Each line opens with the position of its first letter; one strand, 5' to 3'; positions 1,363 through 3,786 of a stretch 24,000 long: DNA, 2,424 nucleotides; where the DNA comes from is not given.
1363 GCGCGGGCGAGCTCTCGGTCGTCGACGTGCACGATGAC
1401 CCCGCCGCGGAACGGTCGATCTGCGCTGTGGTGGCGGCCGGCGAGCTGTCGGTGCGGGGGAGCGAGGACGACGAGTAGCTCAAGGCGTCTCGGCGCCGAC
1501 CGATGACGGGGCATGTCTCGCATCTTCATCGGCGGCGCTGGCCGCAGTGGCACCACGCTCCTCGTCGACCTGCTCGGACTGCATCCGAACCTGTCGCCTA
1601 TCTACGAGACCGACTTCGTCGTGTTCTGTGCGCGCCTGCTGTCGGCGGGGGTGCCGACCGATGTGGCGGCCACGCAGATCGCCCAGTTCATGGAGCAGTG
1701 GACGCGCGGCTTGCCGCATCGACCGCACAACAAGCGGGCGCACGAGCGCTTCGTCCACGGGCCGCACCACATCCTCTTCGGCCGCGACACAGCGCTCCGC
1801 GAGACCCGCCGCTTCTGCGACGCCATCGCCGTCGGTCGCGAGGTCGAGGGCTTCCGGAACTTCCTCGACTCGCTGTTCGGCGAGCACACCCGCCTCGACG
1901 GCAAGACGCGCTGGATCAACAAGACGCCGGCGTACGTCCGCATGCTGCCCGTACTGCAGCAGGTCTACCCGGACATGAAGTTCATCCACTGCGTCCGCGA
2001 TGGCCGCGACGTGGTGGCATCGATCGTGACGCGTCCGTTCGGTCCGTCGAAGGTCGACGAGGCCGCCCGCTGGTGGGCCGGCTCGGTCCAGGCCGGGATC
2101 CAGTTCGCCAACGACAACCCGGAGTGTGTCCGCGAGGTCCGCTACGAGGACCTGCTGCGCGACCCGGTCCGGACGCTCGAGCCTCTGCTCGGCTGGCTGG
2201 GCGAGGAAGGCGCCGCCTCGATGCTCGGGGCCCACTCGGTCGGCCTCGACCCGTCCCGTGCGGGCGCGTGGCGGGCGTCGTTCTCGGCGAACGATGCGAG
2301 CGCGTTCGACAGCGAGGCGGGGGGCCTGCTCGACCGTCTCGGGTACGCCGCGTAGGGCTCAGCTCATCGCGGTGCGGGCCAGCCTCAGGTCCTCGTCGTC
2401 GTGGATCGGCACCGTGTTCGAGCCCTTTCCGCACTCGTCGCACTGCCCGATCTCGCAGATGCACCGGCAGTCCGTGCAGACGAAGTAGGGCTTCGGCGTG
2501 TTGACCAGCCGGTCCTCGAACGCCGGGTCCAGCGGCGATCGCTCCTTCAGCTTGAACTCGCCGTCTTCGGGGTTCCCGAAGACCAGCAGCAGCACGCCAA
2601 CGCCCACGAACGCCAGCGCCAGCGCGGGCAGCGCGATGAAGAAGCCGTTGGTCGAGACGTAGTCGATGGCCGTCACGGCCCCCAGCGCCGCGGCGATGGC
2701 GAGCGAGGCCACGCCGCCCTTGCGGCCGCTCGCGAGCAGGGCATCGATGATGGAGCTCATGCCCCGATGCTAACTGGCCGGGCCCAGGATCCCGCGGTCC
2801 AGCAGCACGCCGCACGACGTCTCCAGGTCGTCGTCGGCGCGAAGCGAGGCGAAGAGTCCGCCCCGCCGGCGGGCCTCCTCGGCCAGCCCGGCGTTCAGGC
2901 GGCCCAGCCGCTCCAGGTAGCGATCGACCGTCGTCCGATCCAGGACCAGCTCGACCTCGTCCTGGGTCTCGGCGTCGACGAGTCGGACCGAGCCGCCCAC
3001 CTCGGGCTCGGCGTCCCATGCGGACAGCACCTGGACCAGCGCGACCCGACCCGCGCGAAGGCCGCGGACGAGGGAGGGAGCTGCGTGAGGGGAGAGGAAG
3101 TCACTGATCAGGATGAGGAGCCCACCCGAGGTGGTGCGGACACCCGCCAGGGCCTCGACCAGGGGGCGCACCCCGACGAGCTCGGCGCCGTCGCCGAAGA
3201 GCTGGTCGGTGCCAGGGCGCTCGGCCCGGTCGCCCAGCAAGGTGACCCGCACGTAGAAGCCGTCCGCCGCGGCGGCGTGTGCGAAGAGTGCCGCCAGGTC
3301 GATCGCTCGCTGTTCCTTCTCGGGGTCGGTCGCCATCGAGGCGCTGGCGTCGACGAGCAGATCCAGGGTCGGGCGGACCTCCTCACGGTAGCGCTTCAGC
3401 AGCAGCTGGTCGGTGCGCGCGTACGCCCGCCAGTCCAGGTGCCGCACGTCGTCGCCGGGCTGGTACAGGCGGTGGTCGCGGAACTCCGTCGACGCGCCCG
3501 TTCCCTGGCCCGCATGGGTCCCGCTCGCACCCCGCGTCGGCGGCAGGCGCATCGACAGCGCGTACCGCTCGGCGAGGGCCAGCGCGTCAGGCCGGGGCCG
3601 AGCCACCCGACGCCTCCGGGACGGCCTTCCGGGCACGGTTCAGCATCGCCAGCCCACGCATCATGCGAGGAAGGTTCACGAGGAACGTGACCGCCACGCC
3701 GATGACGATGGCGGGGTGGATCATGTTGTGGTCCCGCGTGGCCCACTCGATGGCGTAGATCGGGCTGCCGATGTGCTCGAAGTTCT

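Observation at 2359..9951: Seven-gene stop/start-overlapped cassette joining MoxR AAA+ and DUF58(vWA) to an ABC-2 exporter and three unassignable membrane proteins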

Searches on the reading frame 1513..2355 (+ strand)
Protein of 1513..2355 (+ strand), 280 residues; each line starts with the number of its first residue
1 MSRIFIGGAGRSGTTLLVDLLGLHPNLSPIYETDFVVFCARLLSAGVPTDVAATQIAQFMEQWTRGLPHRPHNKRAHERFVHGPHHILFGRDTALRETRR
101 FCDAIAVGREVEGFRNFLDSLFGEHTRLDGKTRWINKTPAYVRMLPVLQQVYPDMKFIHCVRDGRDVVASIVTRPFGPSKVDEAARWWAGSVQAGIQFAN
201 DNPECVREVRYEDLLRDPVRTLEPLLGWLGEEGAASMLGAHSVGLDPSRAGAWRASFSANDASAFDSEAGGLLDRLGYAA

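Call 8: search_protein_families(library=pfam, max_evalue=0.001, proteins=[window:1513-2355:+])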
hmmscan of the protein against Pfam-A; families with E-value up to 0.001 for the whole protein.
window:1513-2355:+ (280 aa): 2 families
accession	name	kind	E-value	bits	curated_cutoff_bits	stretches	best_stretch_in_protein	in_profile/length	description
PF13469.12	Sulfotransfer_3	-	1.8e-29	104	27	1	4-231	2-212/216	Sulfotransferase family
PF00685.33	Sulfotransfer_1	-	1.3e-05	25.2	22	0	3-230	3-180/255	Sulfotransferase domain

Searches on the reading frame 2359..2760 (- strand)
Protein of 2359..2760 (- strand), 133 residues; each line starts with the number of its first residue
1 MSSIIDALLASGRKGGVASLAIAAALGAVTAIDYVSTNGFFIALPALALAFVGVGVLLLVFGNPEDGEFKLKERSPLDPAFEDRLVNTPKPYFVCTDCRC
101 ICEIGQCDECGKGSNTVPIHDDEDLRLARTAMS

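Call 4: search_protein_families(library=pfam, max_evalue=0.1, proteins=[window:2359-2760:-])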
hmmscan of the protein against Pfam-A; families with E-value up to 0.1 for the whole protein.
window:2359-2760:- (133 aa): 0 families

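Call 5: search_protein_families(library=ncbifam, max_evalue=0.1, proteins=[window:2359-2760:-])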
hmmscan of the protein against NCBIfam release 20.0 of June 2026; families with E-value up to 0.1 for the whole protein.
window:2359-2760:- (133 aa): 0 families

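Call 44: search_protein_families(library=padloc, max_evalue=0.001, proteins=[window:2359-2760:-])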
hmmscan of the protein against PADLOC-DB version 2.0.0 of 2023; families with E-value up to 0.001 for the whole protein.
window:2359-2760:- (133 aa): 0 families

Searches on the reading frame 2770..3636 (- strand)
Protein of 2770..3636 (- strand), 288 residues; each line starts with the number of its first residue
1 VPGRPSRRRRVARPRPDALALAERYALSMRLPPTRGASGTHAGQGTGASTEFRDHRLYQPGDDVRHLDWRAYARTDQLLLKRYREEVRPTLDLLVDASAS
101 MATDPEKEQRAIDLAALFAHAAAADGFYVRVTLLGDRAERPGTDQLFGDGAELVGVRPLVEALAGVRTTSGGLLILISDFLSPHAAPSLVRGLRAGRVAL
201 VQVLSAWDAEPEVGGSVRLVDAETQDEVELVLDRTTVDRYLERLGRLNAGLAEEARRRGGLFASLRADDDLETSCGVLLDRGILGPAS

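Call 4: search_protein_families(library=pfam, max_evalue=0.1, proteins=[window:2770-3636:-])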
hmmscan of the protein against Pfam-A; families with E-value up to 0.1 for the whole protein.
window:2770-3636:- (288 aa): 1 family
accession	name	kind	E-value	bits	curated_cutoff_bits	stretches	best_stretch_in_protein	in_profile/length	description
PF01882.25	DUF58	-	1.6e-22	80.3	23.4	2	54-139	1-89/216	Protein of unknown function DUF58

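Call 5: search_protein_families(library=ncbifam, max_evalue=0.1, proteins=[window:2770-3636:-])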
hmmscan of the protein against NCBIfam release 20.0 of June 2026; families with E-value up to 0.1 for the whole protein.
window:2770-3636:- (288 aa): 0 families

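Call 44: search_protein_families(library=padloc, max_evalue=0.001, proteins=[window:2770-3606:-])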
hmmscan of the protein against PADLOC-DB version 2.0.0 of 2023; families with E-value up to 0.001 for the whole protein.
window:2770-3606:- (278 aa): 0 families
